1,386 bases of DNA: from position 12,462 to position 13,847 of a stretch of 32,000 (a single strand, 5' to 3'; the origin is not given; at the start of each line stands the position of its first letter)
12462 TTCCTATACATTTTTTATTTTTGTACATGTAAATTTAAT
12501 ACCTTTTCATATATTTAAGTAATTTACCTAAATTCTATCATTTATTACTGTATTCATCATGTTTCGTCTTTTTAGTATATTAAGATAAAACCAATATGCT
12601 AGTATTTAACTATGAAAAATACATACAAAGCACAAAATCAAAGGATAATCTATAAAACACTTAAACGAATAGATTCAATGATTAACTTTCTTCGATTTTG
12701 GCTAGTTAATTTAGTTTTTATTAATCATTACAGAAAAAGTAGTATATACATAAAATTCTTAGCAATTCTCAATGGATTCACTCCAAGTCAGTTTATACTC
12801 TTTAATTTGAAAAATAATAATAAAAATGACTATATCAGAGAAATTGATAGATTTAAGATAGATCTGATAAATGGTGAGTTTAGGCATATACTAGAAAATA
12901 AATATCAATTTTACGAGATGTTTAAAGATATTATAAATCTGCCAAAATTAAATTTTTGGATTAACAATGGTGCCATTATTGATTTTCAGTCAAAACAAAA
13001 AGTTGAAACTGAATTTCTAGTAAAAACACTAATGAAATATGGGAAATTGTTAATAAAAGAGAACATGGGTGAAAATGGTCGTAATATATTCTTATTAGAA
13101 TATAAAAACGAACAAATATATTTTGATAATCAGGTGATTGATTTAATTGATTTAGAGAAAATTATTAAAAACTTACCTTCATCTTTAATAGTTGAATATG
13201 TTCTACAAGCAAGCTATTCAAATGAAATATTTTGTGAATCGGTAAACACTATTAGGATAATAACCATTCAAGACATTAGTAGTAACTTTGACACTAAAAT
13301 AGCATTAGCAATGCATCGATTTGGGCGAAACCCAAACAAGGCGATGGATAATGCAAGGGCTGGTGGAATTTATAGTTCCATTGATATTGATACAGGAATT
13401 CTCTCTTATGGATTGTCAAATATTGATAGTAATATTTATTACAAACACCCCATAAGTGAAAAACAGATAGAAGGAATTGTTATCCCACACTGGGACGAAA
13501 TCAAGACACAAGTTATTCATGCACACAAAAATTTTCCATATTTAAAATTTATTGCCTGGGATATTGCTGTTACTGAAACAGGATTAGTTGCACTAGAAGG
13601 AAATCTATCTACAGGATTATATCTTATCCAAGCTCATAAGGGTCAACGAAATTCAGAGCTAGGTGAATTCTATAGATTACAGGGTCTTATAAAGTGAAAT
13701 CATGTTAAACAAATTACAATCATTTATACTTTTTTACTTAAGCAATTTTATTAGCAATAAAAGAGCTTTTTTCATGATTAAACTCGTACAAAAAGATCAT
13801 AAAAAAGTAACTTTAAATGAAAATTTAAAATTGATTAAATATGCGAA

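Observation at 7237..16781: Amino-sugar pathway with three ATP-grasp amidoligase domains instead of the usual N-acyltransferase: candidate route to an aminoacyl- or peptidyl-decorated 6-deoxyhexosamine glycan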

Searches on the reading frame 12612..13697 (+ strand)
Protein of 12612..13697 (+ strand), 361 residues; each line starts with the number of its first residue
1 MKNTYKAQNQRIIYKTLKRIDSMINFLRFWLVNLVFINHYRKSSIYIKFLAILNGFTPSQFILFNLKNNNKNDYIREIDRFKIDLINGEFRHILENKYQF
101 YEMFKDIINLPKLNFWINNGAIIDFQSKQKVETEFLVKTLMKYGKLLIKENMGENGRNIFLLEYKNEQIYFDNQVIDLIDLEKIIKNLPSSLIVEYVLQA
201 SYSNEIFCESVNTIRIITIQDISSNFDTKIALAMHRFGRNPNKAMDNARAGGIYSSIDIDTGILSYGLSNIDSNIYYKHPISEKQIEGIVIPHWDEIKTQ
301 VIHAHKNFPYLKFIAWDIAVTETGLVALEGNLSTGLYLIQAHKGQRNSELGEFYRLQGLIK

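Call 3: search_protein_families(library=pfam, proteins=[window:12612-13697:+], max_evalue=0.01)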
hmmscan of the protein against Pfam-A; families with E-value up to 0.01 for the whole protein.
window:12612-13697:+ (361 aa): 2 families
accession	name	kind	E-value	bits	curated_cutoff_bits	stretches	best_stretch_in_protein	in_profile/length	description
PF14397.11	ATPgrasp_ST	-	9.4e-38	130.4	31.4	1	90-344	15-266/278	Sugar-transfer associated ATP-grasp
PF14398.11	ATPgrasp_YheCD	-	0.0078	15.9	26.8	0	132-173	37-78/255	YheC/D like ATP-grasp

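Call 5: search_protein_families(library=ncbifam, proteins=[window:12612-13697:+], max_evalue=0.001)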
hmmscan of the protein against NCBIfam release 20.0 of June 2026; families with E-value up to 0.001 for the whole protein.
window:12612-13697:+ (361 aa): 1 family
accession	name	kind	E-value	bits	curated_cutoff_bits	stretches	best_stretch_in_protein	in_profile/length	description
TIGR02291.1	rimK_rel_E_lig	hypoth_equivalog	2.5e-07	30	314.2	1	140-338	72-274/317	alpha-L-glutamate ligase-like protein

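Call 9: find_encoding_contigs(protein=window:12612-13697:+, flank=10000, max_places=6)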
Protein window:12612-13697:+ (361 aa): 1 contig read that carries it; 1 place shown.
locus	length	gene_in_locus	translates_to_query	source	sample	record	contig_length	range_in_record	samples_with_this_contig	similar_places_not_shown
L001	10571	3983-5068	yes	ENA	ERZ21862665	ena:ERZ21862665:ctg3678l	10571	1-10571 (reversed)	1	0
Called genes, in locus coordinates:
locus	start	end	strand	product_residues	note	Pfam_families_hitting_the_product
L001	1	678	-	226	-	?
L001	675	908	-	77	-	-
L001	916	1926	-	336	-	PF00534:Glycos_transf_1, PF13692:Glyco_trans_1_4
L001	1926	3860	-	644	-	PF21360:PylC-like_N, PF01370:Epimerase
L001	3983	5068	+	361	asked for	PF14397:ATPgrasp_ST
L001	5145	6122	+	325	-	PF14397:ATPgrasp_ST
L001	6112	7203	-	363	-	PF01041:DegT_DnrJ_EryC1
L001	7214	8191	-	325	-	PF00535:Glycos_transf_2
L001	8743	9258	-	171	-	PF00501:AMP-binding (weak)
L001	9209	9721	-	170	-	PF00501:AMP-binding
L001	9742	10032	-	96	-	-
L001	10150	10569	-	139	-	?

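Call 19: find_homologous_proteins(query=window:12612-13697:+, max_evalue=0.00001)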
Query window:12612-13697:+ (361 aa): 42 proteins with E <= 0.00001 among 1852 candidates.
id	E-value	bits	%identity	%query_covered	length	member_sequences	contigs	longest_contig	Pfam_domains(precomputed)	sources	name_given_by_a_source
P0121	2.8e-235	798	100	100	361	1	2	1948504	PF14397.12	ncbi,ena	-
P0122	3.5e-54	203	38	90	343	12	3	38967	PF14397.12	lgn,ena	-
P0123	1.3e-45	174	35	85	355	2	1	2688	PF14397.12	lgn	-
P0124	6.8e-39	152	29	97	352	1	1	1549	PF14397.12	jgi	jgi:hypothetical protein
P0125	7.0e-37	146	30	87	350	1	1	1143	PF14397.12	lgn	-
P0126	6.5e-36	142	30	87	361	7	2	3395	PF14397.12,PF14398.12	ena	-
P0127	3.2e-35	140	38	61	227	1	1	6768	PF14397.12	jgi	-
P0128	7.3e-29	119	38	56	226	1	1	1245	PF14397.12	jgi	jgi:hypothetical protein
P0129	2.8e-19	88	32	55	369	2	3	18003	PF14397.12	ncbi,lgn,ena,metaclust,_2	metaclust:\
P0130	3.8e-19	87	31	56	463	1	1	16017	PF14397.12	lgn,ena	-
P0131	7.2e-19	86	30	66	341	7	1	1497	PF14397.12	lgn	-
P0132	1.2e-18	86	28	82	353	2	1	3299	PF14397.12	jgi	-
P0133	2.0e-18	85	32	61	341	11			PF14397.12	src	-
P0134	2.4e-18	85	31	81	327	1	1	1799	PF14397.12,PF14398.12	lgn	-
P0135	1.7e-17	82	38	45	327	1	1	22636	PF14397.12,PF14398.12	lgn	-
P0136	1.1e-16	79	40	36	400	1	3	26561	PF14397.12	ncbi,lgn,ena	-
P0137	1.2e-16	79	33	59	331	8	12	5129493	PF14397.12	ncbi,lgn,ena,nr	ncbi:MAG: sugar-transfer associated ATP-grasp domain-containing protein [Bacillota bacterium]|nr:sug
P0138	1.4e-16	79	30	69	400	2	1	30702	PF14397.12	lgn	-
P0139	1.7e-16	79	34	42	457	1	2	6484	PF14397.12,PF02655.20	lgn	-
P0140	4.2e-16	77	37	43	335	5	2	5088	PF14397.12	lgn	-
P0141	7.6e-16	76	32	56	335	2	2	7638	PF14397.12,PF14398.12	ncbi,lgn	-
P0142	1.7e-15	75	36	37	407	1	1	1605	PF14397.12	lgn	-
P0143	5.7e-15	74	33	59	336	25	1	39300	PF14397.12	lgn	-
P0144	1.7e-14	72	34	45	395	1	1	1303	PF14397.12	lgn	-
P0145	2.7e-14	71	28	75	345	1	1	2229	PF14397.12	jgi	-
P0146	2.8e-14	71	27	70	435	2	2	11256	PF14397.12,PF14398.12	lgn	-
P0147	7.2e-14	70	33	43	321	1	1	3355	PF14397.12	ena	-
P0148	1.2e-13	69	29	45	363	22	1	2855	PF14397.12,PF14398.12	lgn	-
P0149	2.4e-13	68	31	43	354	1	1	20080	PF14397.12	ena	-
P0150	1.4e-12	66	33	42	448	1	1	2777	PF14397.12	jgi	-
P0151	8.7e-12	63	31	57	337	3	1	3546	PF14397.12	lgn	-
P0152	9.8e-12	63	31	42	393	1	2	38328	PF14397.12,PF14398.12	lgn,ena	-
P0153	1.5e-11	62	34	40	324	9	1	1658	PF14397.12,PF14398.12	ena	-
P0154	3.1e-11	61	24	74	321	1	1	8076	PF14397.12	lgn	-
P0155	5.1e-11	61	26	91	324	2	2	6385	PF14397.12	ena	-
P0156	7.3e-11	60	24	70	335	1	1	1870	PF14397.12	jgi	jgi:hypothetical protein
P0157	2.0e-10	59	27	53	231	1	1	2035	PF14397.12,PF14398.12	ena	-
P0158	2.3e-10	58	30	43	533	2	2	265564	PF14397.12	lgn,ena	-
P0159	7.5e-10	57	32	43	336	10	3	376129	PF14397.12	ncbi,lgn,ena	-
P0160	3.7e-9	54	30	53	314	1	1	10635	PF14397.12,PF14398.12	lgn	-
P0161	6.1e-7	47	25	52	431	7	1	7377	PF14397.12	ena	-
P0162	4.1e-6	44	32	46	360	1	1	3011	PF14397.12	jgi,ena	-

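Call 20: find_encoding_contigs(protein=P0122, flank=10000, max_places=2)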
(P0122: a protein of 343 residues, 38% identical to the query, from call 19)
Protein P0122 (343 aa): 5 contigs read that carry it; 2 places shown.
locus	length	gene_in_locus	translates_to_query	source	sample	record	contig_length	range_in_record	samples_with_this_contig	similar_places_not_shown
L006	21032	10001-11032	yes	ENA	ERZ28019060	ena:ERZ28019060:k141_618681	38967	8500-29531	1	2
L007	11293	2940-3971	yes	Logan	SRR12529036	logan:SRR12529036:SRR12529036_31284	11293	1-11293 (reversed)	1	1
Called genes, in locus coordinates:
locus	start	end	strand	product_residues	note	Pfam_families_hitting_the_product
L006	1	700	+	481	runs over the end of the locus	PF13727:CoA_binding_3, PF02397:Bac_transf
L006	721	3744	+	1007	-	-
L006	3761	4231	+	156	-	PF08660:Alg14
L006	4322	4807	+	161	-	PF04101:Glyco_tran_28_C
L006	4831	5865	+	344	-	PF01757:Acyl_transf_3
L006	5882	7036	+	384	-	PF04464:Glyphos_transf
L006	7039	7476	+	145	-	PF01467:CTP_transf_like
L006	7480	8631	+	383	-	PF13579:Glyco_trans_4_4, PF20706:GT4-conflict (weak), PF00534:Glycos_transf_1, PF13692:Glyco_trans_1_4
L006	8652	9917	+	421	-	-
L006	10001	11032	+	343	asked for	PF14397:ATPgrasp_ST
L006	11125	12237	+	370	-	PF04464:Glyphos_transf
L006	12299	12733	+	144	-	PF01467:CTP_transf_like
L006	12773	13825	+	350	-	PF00733:Asn_synthase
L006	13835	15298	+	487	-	PF01943:Polysacc_synt, PF13440:Polysacc_synt_3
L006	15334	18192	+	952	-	PF09586:YfhO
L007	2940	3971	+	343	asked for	PF14397:ATPgrasp_ST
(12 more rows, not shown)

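Call 21: find_encoding_contigs(protein=P0137, flank=10000, max_places=2)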
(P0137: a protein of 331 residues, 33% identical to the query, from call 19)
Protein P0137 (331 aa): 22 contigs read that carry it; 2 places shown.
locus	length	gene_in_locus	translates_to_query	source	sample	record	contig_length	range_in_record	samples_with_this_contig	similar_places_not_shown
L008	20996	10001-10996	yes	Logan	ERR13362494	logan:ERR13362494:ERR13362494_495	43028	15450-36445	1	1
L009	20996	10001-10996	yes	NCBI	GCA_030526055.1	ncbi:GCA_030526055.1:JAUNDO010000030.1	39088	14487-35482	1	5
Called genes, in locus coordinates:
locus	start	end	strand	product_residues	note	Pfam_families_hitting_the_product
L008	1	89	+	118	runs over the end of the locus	PF03862:SpoVAC_SpoVAEB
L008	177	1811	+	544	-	PF02690:Na_Pi_cotrans, PF01895:PhoU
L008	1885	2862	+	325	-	PF03816:LytR_cpsA_psr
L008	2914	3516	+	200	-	-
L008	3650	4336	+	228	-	PF02706:Wzz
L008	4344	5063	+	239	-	PF19567:CpsB_CapC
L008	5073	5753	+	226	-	PF01656:CbiA, PF10609:ParA (weak), PF13614:AAA_31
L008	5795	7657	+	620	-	PF13727:CoA_binding_3, PF00106:adh_short, PF01073:3Beta_HSD, PF01370:Epimerase, PF02719:Polysacc_synt_2, PF04321:RmlD_sub_bind, PF16363:GDP_Man_Dehyd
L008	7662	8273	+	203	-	PF02397:Bac_transf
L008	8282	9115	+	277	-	PF03328:HpcH_HpaI, PF25509:DUF7916 (faint)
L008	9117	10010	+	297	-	PF00389:2-Hacid_dh, PF02826:2-Hacid_dh_C, PF01262:AlaDh_PNT_C, PF00670:AdoHcyase_NAD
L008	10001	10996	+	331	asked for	PF14397:ATPgrasp_ST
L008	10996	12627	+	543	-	-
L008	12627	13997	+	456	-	PF03553:Na_H_antiporter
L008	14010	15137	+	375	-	PF13477:Glyco_trans_4_2, PF13439:Glyco_transf_4, PF13579:Glyco_trans_4_4, PF00534:Glycos_transf_1, PF20706:GT4-conflict (weak), PF13692:Glyco_trans_1_4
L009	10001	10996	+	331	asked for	PF14397:ATPgrasp_ST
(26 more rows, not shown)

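Call 53: search_solved_structures(query=window:12612-13697:+, max_evalue=10, show_alignments=2)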
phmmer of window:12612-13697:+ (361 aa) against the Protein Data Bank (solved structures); distinct sequences matched with E-value up to 10: 1.
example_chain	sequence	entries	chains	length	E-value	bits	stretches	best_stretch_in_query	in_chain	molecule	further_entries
3n0w_A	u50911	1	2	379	0.88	12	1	305-350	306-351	ABC branched chain amino acid family transporter, periplasmic ligand binding protein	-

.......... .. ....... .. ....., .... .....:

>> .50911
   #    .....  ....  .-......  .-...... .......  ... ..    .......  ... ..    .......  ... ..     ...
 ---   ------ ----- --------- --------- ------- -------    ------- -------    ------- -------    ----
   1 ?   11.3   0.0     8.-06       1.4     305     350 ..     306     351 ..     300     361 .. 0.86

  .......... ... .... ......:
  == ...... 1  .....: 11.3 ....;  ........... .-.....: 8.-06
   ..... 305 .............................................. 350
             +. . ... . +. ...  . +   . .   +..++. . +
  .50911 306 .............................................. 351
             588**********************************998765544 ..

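Call 62: find_homologous_proteins(query=A2, max_evalue=0.001)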
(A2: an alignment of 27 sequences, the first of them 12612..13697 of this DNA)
Query A2 (27 sequences) (361 aa, profile of the alignment): 52 proteins with E <= 0.001 among 8000 candidates.
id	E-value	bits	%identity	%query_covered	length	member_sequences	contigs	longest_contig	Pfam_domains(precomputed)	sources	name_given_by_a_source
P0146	2.2e-115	404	27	70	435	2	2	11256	PF14397.12,PF14398.12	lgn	-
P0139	6.8e-115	402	34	42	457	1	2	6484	PF14397.12,PF02655.20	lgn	-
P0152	3.8e-112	393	31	42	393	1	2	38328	PF14397.12,PF14398.12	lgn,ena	-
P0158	7.5e-111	389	30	43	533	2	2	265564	PF14397.12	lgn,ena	-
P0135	8.6e-105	369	38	45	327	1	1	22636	PF14397.12,PF14398.12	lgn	-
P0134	3.5e-104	367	31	81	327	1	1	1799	PF14397.12,PF14398.12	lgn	-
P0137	4.4e-102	360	33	59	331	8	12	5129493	PF14397.12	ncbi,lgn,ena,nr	ncbi:MAG: sugar-transfer associated ATP-grasp domain-containing protein [Bacillota bacterium]|nr:sug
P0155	1.6e-101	358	26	91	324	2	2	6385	PF14397.12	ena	-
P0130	1.4e-99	352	31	56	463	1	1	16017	PF14397.12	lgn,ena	-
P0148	4.9e-99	350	29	45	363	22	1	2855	PF14397.12,PF14398.12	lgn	-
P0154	1.1e-97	345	24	74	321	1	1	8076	PF14397.12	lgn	-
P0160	7.4e-96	339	30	53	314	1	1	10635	PF14397.12,PF14398.12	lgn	-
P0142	1.6e-95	338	36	37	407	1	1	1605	PF14397.12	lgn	-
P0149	2.2e-94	335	31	43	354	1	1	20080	PF14397.12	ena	-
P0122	1.6e-91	325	38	90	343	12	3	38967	PF14397.12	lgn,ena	-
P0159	3.4e-89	318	32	43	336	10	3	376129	PF14397.12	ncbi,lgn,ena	-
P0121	7.5e-88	313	100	100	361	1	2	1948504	PF14397.12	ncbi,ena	-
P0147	3.8e-87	311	33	43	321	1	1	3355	PF14397.12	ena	-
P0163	1.4e-85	306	36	49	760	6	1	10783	PF14397.12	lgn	-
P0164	1.9e-83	299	31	47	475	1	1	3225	PF14397.12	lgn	-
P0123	2.2e-81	292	35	85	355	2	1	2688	PF14397.12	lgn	-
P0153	1.3e-80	289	34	40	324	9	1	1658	PF14397.12,PF14398.12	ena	-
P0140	7.7e-79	283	37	43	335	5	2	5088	PF14397.12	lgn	-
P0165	5.9e-78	281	27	70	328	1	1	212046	PF14397.12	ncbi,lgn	-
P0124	2.0e-77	279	29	97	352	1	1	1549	PF14397.12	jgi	jgi:hypothetical protein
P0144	5.0e-75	271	34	45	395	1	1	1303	PF14397.12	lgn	-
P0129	1.2e-74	270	32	55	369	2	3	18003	PF14397.12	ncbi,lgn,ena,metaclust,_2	metaclust:\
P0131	5.0e-73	264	30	66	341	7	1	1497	PF14397.12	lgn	-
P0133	1.0e-72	263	32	61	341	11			PF14397.12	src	-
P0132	1.8e-72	263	28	82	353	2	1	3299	PF14397.12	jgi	-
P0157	4.2e-71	258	27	53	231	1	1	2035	PF14397.12,PF14398.12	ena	-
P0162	5.0e-71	258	32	46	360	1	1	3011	PF14397.12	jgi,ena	-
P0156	6.6e-71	257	24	70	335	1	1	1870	PF14397.12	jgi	jgi:hypothetical protein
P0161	2.6e-64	236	25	52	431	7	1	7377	PF14397.12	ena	-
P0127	2.9e-62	229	38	61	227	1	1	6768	PF14397.12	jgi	-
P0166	6.1e-56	208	23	53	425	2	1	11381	PF14397.12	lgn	-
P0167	2.7e-54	203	25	78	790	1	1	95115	PF14397.12,PF14398.12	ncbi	ncbi:MAG: sugar-transfer associated ATP-grasp domain-containing protein [Bacilli bacterium]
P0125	6.5e-54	202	30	87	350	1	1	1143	PF14397.12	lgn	-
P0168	7.8e-53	198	24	51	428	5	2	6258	PF14397.12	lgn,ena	-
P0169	2.8e-52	196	23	98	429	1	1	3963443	PF14397.12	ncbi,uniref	ncbi:sugar-transfer associated ATP-grasp domain-containing protein [Aestuariivirga sp.]|uniref:sugar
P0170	3.6e-52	196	26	59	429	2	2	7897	PF14397.12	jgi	-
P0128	4.0e-50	189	38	56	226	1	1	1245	PF14397.12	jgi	jgi:hypothetical protein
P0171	1.6e-49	187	27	51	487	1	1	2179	PF14397.12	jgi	jgi:hypothetical protein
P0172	1.9e-48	184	24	88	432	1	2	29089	PF14397.12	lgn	-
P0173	1.3e-40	158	27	43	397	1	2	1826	PF14397.12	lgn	-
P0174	1.3e-38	151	28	76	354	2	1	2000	PF14397.12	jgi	jgi:hypothetical protein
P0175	6.0e-35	139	35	22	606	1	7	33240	PF14397.12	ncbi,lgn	-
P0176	6.5e-35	139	21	73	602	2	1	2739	PF14397.12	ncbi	-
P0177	5.4e-33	133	26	47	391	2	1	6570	PF14397.12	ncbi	ncbi:MAG: sugar-transfer associated ATP-grasp domain-containing protein [Tateyamaria sp.]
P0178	7.7e-32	129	25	68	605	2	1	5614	PF14397.12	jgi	jgi:hypothetical protein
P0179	7.7e-30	122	31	34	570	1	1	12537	PF14397.12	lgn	-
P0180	7.1e-24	103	24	34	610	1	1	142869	PF14397.12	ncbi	-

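Call 69: search_protein_representatives(alignment_id=A2)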
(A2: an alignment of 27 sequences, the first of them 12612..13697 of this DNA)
Query: 27 sequences, 337 profile positions. Proteins with E-value up to 0.001 (for the whole library): 15178; up to 1e-10: 12125; up to 1e-30: 6848. The best 150 are listed.
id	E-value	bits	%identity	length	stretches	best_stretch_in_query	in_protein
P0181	9.4e-209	708.9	-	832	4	17-335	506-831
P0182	2.0e-197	671.7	-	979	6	16-333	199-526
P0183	1.2e-189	646.1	-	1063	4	18-327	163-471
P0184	1.5e-178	609.7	-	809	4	15-334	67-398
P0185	6.9e-169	577.8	-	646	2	10-326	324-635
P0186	1.4e-168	576.8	-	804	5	21-333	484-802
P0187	2.2e-165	566.3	-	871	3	15-334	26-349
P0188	4.8e-163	558.6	-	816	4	17-335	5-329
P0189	2.9e-162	556.1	-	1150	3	17-334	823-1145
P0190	2.3e-160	549.8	-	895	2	16-329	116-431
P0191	5.7e-158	541.9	-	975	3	14-334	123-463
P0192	1.6e-156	537.2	-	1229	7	17-335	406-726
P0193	1.8e-156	537.0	-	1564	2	11-329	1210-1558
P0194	7.2e-156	535.0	-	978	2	14-333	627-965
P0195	6.5e-148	508.9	-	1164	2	36-326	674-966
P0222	6.2e-98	344.6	-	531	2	66-329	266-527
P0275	8.5e-88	311.3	-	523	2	20-328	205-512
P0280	3.6e-87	309.2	-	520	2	25-325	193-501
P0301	6.2e-86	305.1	-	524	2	22-312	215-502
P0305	1.7e-85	303.7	-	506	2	18-317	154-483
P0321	2.5e-84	299.9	-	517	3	9-335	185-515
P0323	4.6e-84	299.0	-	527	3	14-333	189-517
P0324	4.9e-84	298.9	-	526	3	17-334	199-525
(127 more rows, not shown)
